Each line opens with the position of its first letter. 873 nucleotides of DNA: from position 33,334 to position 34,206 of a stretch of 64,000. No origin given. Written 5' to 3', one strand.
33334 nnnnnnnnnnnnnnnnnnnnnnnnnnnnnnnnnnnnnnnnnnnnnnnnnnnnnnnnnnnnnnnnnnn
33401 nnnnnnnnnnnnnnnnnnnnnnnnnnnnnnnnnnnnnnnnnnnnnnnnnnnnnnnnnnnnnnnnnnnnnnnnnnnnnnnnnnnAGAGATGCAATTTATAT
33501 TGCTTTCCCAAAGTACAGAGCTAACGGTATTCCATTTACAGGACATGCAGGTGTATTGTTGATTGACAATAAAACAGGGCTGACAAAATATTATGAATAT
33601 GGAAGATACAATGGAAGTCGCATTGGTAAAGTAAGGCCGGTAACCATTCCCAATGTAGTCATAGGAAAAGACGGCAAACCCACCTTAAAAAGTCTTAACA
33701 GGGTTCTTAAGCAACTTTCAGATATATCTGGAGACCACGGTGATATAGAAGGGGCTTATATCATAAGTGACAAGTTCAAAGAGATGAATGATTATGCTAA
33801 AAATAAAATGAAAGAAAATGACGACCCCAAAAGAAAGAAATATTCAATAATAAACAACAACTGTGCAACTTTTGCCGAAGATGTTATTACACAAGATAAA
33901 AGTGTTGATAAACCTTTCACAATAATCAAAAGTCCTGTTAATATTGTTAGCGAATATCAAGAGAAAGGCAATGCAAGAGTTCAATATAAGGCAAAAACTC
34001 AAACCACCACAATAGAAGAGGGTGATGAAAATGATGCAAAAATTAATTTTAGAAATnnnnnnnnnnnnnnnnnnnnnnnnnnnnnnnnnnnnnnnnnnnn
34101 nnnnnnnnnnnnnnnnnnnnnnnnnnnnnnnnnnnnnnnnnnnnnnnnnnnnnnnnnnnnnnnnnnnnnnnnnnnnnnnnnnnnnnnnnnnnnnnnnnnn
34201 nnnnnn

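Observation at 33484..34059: Unassigned ~190-aa toxin domain after the RHS core, with His...Cys spacing suggestive of a permuted papain-like (PPPDE/LRAT-like) hydrolase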

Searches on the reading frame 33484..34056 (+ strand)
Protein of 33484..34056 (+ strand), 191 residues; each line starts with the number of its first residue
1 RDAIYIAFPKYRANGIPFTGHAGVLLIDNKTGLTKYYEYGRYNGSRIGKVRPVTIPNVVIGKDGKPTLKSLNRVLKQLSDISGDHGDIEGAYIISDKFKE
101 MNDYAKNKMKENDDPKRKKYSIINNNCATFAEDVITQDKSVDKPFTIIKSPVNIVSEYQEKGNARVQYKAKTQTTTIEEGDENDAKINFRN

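Call 3: search_protein_families(library=pfam, proteins=[window:33484-34056:+], max_evalue=1)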
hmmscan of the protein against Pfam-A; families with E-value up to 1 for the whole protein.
window:33484-34056:+ (191 aa): 2 families
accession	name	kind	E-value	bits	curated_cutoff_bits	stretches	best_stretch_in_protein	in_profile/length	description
PF25218.1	TseH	-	2e-28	99.8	27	1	17-137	33-160/167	Type VI secretion system effector TseH-like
PF05903.20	Peptidase_C97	-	0.017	15.4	29.2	1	107-137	92-120/151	PPPDE putative peptidase domain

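Call 4: search_protein_families(library=ncbifam, proteins=[window:33484-34056:+], max_evalue=1)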
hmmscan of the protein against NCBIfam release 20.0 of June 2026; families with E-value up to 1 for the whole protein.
window:33484-34056:+ (191 aa): 1 family
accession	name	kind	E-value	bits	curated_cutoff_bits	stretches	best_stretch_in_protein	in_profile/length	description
NF009993.0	PRK13462.1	equivalog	0.079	12.6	226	1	3-76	55-124/203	acid phosphatase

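Call 5: search_solved_structures(query=window:33484-34056:+, max_evalue=10, show_alignments=3)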
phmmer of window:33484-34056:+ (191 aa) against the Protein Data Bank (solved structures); distinct sequences matched with E-value up to 10: 4.
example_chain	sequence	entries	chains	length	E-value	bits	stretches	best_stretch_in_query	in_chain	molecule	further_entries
6v98_A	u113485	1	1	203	1.1e-23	86.8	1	15-177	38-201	Cysteine hydrolase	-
3hzh_B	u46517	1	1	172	0.026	17.2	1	62-99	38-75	Chemotaxis operon protein (CheX)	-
7d2y_C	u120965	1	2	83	0.59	12.8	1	9-64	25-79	RRM2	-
7d1l_C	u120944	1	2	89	0.71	12.5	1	9-64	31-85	Uncharacterized protein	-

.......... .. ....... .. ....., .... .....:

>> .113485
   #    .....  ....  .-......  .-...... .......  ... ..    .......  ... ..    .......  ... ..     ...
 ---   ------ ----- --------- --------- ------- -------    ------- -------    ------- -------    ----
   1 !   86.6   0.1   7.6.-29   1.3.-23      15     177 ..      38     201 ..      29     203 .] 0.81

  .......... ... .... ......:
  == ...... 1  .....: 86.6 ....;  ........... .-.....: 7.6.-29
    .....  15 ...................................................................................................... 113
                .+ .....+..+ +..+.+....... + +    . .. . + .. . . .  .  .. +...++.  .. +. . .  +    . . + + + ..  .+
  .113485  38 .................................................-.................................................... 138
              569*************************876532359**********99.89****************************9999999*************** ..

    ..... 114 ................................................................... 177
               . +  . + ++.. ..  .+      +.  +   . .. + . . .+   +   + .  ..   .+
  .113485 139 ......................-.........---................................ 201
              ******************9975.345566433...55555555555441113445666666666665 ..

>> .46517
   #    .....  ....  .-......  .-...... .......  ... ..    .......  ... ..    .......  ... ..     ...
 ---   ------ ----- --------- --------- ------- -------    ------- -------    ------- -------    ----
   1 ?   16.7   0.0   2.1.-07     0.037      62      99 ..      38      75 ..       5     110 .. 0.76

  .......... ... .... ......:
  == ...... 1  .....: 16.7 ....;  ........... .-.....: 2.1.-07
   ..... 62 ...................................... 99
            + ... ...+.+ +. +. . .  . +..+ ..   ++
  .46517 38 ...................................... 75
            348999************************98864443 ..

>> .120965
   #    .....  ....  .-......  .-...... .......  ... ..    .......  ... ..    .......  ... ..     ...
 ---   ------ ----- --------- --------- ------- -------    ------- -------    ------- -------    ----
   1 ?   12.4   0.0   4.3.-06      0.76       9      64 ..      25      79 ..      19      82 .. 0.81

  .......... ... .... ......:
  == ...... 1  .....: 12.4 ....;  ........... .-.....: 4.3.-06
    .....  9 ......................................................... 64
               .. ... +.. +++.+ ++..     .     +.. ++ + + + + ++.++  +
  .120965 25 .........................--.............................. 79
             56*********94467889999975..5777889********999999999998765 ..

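Call 12: find_homologous_proteins(query=window:33484-34056:+, max_evalue=0.001)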
Query window:33484-34056:+ (191 aa): 365 proteins with E <= 0.001 among 436 candidates; the best 120 are listed.
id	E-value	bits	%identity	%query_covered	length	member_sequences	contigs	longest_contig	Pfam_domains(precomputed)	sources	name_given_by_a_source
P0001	1.5e-94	333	82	99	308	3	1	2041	PF25218.2,PF25023.2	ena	-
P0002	7.2e-93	327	81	99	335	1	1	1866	PF25218.2,PF25023.2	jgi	jgi:RHS repeat-associated protein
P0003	4.4e-92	325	81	98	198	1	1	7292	PF25218.2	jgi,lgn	jgi:hypothetical protein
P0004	8.3e-90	317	79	97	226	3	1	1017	PF25218.2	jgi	-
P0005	2.1e-88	313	77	98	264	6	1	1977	PF25218.2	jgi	-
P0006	4.0e-88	312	75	98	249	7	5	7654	PF25218.2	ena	-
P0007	4.9e-88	311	77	99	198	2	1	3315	PF25218.2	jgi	jgi:hypothetical protein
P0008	7.1e-88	311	76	96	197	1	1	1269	PF25218.2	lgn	-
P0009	5.8e-86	305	77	97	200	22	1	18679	PF25218.2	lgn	-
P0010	1.1e-83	297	72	99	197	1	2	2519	PF25218.2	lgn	-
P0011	2.6e-82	293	71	99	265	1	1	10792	PF25218.2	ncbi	-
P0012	1.7e-81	290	71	97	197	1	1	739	PF25218.2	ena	-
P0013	1.2e-80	287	71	98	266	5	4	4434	PF25218.2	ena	-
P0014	2.1e-80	287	71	98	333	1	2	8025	PF25218.2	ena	-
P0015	2.3e-80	286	72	98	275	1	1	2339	PF25218.2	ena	-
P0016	2.7e-75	270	78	87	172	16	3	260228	PF25218.2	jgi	jgi:hypothetical protein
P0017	1.7e-73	264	67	98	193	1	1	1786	PF25218.2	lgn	-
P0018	2.0e-72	260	68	95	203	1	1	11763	PF25218.2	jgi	jgi:hypothetical protein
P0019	8.5e-71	255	74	87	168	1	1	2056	PF25218.2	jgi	jgi:hypothetical protein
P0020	1.2e-68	248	63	97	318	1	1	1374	PF25218.2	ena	-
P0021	3.0e-68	247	81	75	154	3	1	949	PF25218.2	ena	-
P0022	7.7e-68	246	64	97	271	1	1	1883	PF25218.2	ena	-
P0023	1.4e-66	241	63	97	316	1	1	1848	PF25218.2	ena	-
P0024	2.3e-66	241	63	97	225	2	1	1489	PF25218.2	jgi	jgi:hypothetical protein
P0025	6.5e-66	239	61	98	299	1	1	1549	PF25218.2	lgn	-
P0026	5.1e-65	236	62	97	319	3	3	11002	PF25218.2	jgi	jgi:RHS repeat-associated protein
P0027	1.2e-64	235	60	97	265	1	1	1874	PF25218.2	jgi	jgi:RHS repeat-associated protein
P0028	1.7e-63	231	60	98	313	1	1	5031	PF25218.2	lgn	-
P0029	1.2e-62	229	78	74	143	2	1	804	PF25218.2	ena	-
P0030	1.7e-62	228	58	97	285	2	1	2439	PF25218.2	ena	-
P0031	1.9e-62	228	59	97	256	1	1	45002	PF25218.2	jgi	jgi:hypothetical protein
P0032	3.0e-62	227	62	94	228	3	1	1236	PF25218.2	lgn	-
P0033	4.2e-62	227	63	92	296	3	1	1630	PF25218.2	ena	-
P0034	4.4e-62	227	59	97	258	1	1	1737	PF25218.2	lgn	-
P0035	5.4e-60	220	57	97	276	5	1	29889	PF25218.2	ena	-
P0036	8.3e-60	219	62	94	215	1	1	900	PF25218.2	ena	-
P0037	1.2e-59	219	58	95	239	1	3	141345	PF25218.2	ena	-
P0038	3.7e-59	217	58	97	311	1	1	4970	PF25218.2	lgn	-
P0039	5.7e-58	213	58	97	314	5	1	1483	PF25218.2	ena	-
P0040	1.8e-57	212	58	94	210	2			PF25218.2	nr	nr:hypothetical protein [Paludibacteraceae bacterium]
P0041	2.4e-57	211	77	68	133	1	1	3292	PF25218.2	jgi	jgi:hypothetical protein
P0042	2.5e-57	211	55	94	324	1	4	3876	PF25218.2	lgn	-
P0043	3.0e-57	211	58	97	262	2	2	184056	PF25218.2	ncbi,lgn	ncbi:MAG: hypothetical protein WDO19_23940 [Bacteroidota bacterium]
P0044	3.6e-57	211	57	97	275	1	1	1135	PF25218.2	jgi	-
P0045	3.7e-57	211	59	94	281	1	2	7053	PF25218.2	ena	-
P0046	5.9e-57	210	59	94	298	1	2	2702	PF25218.2,PF25023.2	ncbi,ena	-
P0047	8.4e-57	210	62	84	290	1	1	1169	PF25218.2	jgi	jgi:RHS repeat-associated protein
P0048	3.0e-56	208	58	94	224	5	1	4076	PF25218.2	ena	-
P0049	3.4e-56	208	56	93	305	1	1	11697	PF25218.2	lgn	-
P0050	3.7e-56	207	57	92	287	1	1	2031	PF25218.2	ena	-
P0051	5.8e-56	207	57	97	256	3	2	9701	PF25218.2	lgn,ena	-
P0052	6.0e-56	207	55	97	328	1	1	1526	PF25218.2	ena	-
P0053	8.7e-56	206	59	84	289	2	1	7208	PF25218.2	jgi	jgi:hypothetical protein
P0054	9.9e-56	206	54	97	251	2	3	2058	PF25218.2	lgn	-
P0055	1.8e-55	205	58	95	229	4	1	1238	PF25218.2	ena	-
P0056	7.3e-55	203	58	94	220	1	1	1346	PF25218.2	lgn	-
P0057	9.0e-55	203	58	93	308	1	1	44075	PF25218.2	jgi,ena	-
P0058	1.4e-54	202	61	84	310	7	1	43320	PF25218.2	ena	-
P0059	2.1e-54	202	60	84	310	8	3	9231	PF25218.2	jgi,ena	-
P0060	3.2e-54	201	58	93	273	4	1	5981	PF25218.2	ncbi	-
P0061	3.2e-54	201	55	94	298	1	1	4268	PF25218.2,PF25023.2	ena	-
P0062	3.7e-54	201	60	84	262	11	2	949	PF25218.2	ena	-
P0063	3.9e-54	201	60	84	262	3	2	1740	PF25218.2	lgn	-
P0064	1.9e-53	199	53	97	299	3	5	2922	PF25218.2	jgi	jgi:RHS repeat-associated protein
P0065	2.2e-53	198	55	97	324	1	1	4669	PF25218.2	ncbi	-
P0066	3.0e-53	198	54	94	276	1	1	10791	PF25218.2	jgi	jgi:RHS repeat-associated protein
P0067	3.1e-53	198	53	94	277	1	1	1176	PF25218.2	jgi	jgi:RHS repeat-associated protein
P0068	3.8e-53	198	53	94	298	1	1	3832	PF25218.2,PF25023.2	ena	-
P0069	5.1e-53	197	54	97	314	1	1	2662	PF25218.2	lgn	-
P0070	7.2e-53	197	58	83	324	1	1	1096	PF25218.2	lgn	-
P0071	8.4e-53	197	52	98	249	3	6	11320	PF25218.2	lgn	-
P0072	9.6e-53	196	54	99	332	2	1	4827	PF25218.2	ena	-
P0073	1.7e-52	196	55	96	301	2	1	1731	PF25218.2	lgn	-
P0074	2.5e-52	195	55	93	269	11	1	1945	PF25218.2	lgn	-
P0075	5.3e-52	194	55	94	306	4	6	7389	PF25218.2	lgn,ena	-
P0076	1.3e-51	193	54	84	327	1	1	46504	PF25218.2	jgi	jgi:hypothetical protein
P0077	1.5e-51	192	54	94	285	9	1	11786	PF25218.2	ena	-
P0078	2.2e-51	192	62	84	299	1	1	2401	PF25218.2,PF25023.2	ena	-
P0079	3.3e-51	191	53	97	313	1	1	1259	PF25218.2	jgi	jgi:RHS repeat-associated protein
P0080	8.8e-51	190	54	97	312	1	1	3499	PF25218.2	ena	-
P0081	1.1e-50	190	52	97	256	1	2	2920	PF25218.2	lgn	-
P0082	3.2e-50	188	57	82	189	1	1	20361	PF25218.2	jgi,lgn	-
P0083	4.1e-50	188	57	84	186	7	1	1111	PF25218.2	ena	-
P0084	5.8e-50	187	56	90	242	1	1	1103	PF25218.2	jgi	jgi:hypothetical protein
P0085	6.8e-50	187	55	93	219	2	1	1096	PF25218.2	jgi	jgi:hypothetical protein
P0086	1.1e-49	186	60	84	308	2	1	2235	PF25218.2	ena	-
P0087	1.2e-49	186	54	94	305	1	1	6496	PF25218.2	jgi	jgi:hypothetical protein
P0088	1.2e-49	186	60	81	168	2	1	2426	PF25218.2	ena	-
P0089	1.3e-49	186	53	94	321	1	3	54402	PF25218.2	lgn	-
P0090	1.5e-49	186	57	84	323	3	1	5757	PF25218.2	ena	-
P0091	1.8e-49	186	52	95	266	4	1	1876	PF25218.2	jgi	jgi:hypothetical protein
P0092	1.9e-49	186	55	94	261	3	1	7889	PF25218.2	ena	-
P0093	3.0e-49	185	52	94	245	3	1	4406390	PF25218.2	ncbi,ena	-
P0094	5.8e-49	184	54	93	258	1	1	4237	PF25218.2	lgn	-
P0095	6.2e-49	184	55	94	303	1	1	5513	PF25218.2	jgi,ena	-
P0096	9.4e-49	183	55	92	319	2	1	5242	PF25218.2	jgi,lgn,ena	jgi:RHS repeat-associated protein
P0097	1.1e-48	183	50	95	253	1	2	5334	PF25218.2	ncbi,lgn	-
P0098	1.5e-48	183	55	93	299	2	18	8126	PF25218.2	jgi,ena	-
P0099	4.8e-48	181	51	98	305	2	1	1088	PF25218.2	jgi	jgi:RHS repeat-associated protein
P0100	5.3e-48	181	53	93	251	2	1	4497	PF25218.2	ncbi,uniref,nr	ncbi:hypothetical protein F3059_13585 [Salibacter halophilus]|uniref:Type VI secretion system effect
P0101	6.5e-48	181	55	93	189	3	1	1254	PF25218.2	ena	-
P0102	8.3e-48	180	53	92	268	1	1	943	PF25218.2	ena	-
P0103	9.2e-48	180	53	92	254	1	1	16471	PF25218.2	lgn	-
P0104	1.4e-47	180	53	88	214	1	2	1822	PF25218.2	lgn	-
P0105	1.4e-47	179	52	83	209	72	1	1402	PF25218.2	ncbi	-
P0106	2.0e-47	179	51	94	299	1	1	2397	PF25218.2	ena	-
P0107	2.9e-47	178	50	92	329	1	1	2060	PF25218.2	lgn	-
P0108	3.0e-47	178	54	84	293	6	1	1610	PF25218.2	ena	-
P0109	3.2e-47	178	56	84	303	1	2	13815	PF25218.2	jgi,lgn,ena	-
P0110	3.4e-47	178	54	92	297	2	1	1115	PF25218.2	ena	-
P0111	3.9e-47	178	59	81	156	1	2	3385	PF25218.2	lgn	-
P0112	4.4e-47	178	52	83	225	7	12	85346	PF25218.2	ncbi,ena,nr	ncbi:MAG: hypothetical protein E7112_05395 [Bacteroidales bacterium]|nr:hypothetical protein [Bacter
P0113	4.5e-47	178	51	93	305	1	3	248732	PF25218.2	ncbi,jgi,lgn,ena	-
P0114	4.9e-47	178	52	83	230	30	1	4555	PF25218.2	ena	-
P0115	5.3e-47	178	57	83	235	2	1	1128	PF25218.2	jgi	-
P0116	5.4e-47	178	50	100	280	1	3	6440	PF25218.2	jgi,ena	jgi:hypothetical protein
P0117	6.8e-47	177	54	94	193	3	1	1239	PF25218.2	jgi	jgi:hypothetical protein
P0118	1.2e-46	176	54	84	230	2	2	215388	PF25218.2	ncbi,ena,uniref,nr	ncbi:hypothetical protein [Bacteroides sp.]|uniref:hypothetical protein n=1 Tax=Bacteroides sp. TaxI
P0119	1.8e-46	176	53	90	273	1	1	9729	PF25218.2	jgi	jgi:RHS repeat-associated protein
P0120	1.9e-46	176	54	92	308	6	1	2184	PF25218.2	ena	-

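Call 18: find_related_loci(query=A1, collection=genome_contigs, flank=6000)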
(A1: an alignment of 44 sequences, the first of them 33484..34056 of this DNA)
Query A1 (191 aa) in genome_contigs; peptide patterns used: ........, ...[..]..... (x = any residue, [..] = any of these).
188 stretches matched a pattern; 160 encode a relative of the query (tblastn E <= 1e-3); the best 80 are kept; 80 distinct loci.
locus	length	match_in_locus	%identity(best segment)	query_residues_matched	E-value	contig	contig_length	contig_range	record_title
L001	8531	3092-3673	75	1-191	2e-94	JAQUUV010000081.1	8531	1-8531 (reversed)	MAG: Syntrophomonas sp. isolate STD2_151 NODE_33683_length_8531_cov_7.724893_Sandtown_D2, whole genome shotgun sequence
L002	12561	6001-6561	75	1-187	2e-93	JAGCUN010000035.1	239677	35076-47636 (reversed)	MAG: Bacteroidales bacterium isolate RGIG10135 Yak_Rumen-4__c1611493, whole genome shotgun sequence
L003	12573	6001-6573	77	1-191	3e-89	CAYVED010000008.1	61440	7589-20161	MAG TPA_asm: uncultured Muribaculaceae bacterium isolate SRP335695_co1_108 genome assembly, contig: NODE_173_length_6144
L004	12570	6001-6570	72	1-190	1e-89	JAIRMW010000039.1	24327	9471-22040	MAG: Prevotellaceae bacterium isolate Cd354_bin121 k119_1211073, whole genome shotgun sequence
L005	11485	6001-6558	77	2-187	6e-85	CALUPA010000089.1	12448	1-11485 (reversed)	MAG: uncultured Phocaeicola sp. isolate BRZ_AV__bin8 genome assembly, contig: BRZ_AV__NODE_3019_length_12448_cov_18.2564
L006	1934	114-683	71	1-190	3e-86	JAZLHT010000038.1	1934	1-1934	MAG: Candidatus Enterocola sp. isolate T1900044980_TA20190042.MAGScoT_cleanbin_000012 SGB_4114_k141_1086011, whole genom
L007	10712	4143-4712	71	1-190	7e-82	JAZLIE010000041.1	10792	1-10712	MAG: Candidatus Enterocola sp. isolate T1900044979_TA20190041.MAGScoT_cleanbin_000009 SGB_4073_k141_2175727, whole genom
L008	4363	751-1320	62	1-186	2e-71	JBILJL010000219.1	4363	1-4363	MAG: Bacteroidia bacterium isolate ME2017-06-16_3300042330_group7_bin45 Rohwer_bin1042_scaffold_9315_c1, whole genome sh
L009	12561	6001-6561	82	1-187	3e-99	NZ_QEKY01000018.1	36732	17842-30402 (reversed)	Porphyromonas loveana strain DSM 28520 Ga0215711_118, whole genome shotgun sequence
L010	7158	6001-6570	57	1-186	7e-68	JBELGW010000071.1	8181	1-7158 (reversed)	MAG: Polaribacter sp. isolate REMEI099_ass_metaspades_bin.45 NODE_13255_length_8181_cov_5.297440, whole genome shotgun s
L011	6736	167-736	58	1-186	4e-65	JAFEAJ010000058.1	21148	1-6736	MAG: Bacteroidetes bacterium isolate SZAS TMP-42 BACT-TMP-10__58__length-21148, whole genome shotgun sequence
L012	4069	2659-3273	55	1-186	8e-64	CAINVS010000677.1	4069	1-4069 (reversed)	MAG: uncultured Bacteroidetes bacterium isolate Ja_bin-6113 genome assembly, contig: bin-6113:677/721, whole genome shot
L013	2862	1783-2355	56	1-186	8e-64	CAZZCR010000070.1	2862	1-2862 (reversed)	MAG TPA_asm: uncultured Flavipsychrobacter sp. isolate SRP302895_co1_191 genome assembly, contig: NODE_81945_length_2862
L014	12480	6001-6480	60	1-160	8e-63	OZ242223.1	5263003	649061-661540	MAG: Sediminibacterium sp. isolate 1459e298-ec69-437f-974b-4609451e31c9 genome assembly, chromosome: 1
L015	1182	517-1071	56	1-176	2e-66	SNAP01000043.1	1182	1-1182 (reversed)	Marinilabiliaceae bacterium JC040 scaffold_43, whole genome shotgun sequence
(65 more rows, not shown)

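Call 22: predict_structure(alignment_id=A1)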
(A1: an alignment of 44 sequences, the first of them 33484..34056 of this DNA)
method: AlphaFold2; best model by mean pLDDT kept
length: 191 residues; sequences in the alignment: 44
mean_pLDDT: 92.2   pTM: 0.89
mean pLDDT of the five models: 92.2, 91.8, 91.6, 88.3, 88.2
residues with pLDDT >= 90: 150; 70-90: 34; 50-70: 6; < 50: 1
segments of 3 or more residues with pLDDT < 50: none
pLDDT, mean of each block of 10 residues (from residue 1): 93 73 96 96 80 97 96 98 95 97 97 91 90 97 89 94 97 97 84 44
secondary structure, 60 per line:
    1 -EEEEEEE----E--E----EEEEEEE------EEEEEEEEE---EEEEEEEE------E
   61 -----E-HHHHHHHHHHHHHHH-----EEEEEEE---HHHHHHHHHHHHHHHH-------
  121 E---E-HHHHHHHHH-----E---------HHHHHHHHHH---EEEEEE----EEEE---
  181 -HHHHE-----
elements in order: E2-8 E21-27 E34-42 E46-53 H68-82 E88-94 H98-113 H127-135 H151-160 E164-169 E174-177 H182-185

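Call 25: fold_search(model_id=the predicted structure, library=pdb)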
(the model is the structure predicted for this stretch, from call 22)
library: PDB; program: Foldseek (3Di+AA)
matches with E <= 10: 130; with E <= 0.001: 1
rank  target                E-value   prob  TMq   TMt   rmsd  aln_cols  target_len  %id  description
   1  6v98                  4.8e-16  1.00  0.82  0.86   2.5       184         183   34  Crystal structure of Type VI secretion system effector, TseH (VCA0285) (released 2020-01-15)
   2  3puz_F                8.1e-01  0.08  0.16  0.07  11.4        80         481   14  Crystal Structure of a pre-translocation state MBP-Maltose transporter complex bound to AMP-PNP (released 2011-05-18)
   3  9d5n_CW               9.7e-01  0.05  0.24  0.12  30.3       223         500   12  48-nm doublet microtubule from Trichomonas vaginalis strain G3 (released 2025-05-14)
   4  3puy_F                1.1e+00  0.05  0.14  0.06  12.2        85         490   15  Crystal Structure of an outward-facing MBP-Maltose transporter complex bound to AMP-PNP after crystal soaking of the p (released 2011-05-18)
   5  2lfu_MODEL_1_A        1.2e+00  0.05  0.19  0.21   7.3       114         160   11  The structure of a N. meningitides protein targeted for vaccine development (released 2011-10-19)
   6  9e2g_0C               1.2e+00  0.03  0.22  0.08  29.0       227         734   13  Cryo-EM structure of 48 nm repeat of microtubule doublet from T. brucei flagellum (released 2025-03-12)
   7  4ynn_A                1.2e+00  0.01  0.12  0.08  20.4       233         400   10  Structure of Legionella pneumophila DegQ (S190A variant) (released 2015-06-24)
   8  9c96_A                1.4e+00  0.06  0.18  0.14  12.2        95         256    6  Cryo-EM structure of TAP binding protein related (TAPBPR) in complex with HLA-A*02:01 bound to a suboptimal peptide. (released 2025-01-22)
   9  2fml_B                1.4e+00  0.05  0.13  0.10  13.3        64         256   12  Crystal structure of MutT/nudix family protein from Enterococcus faecalis (released 2006-02-21)
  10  8eyk_F                1.5e+00  0.01  0.15  0.05  16.8       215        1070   12  Atomic model of the core modifying region of human fatty acid synthase in complex with TVB-2640 (released 2023-05-24)
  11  8i7o_G2               1.7e+00  0.06  0.20  0.09  11.3       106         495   11  In situ structure of axonemal doublet microtubules in mouse sperm with 16-nm repeat (released 2023-10-11)
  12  9e78_1O               1.8e+00  0.02  0.21  0.08  28.6       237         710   10  48-nm repeat of the Leishmania tarentolae doublet microtubule (released 2025-03-12)
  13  3cfi_H                1.9e+00  0.03  0.18  0.21  11.7       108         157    8  Nanobody-aided structure determination of the EPSI:EPSJ pseudopilin heterdimer from Vibrio Vulnificus (released 2009-01-13)
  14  2dtc_B                2.1e+00  0.03  0.17  0.25  15.2       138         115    9  Crystal structure of MS0666 (released 2007-01-12)
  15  5boi                  2.1e+00  0.03  0.16  0.14  13.6       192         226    8  Bacillus megaterium YpeB C-terminal domain (released 2015-08-12)
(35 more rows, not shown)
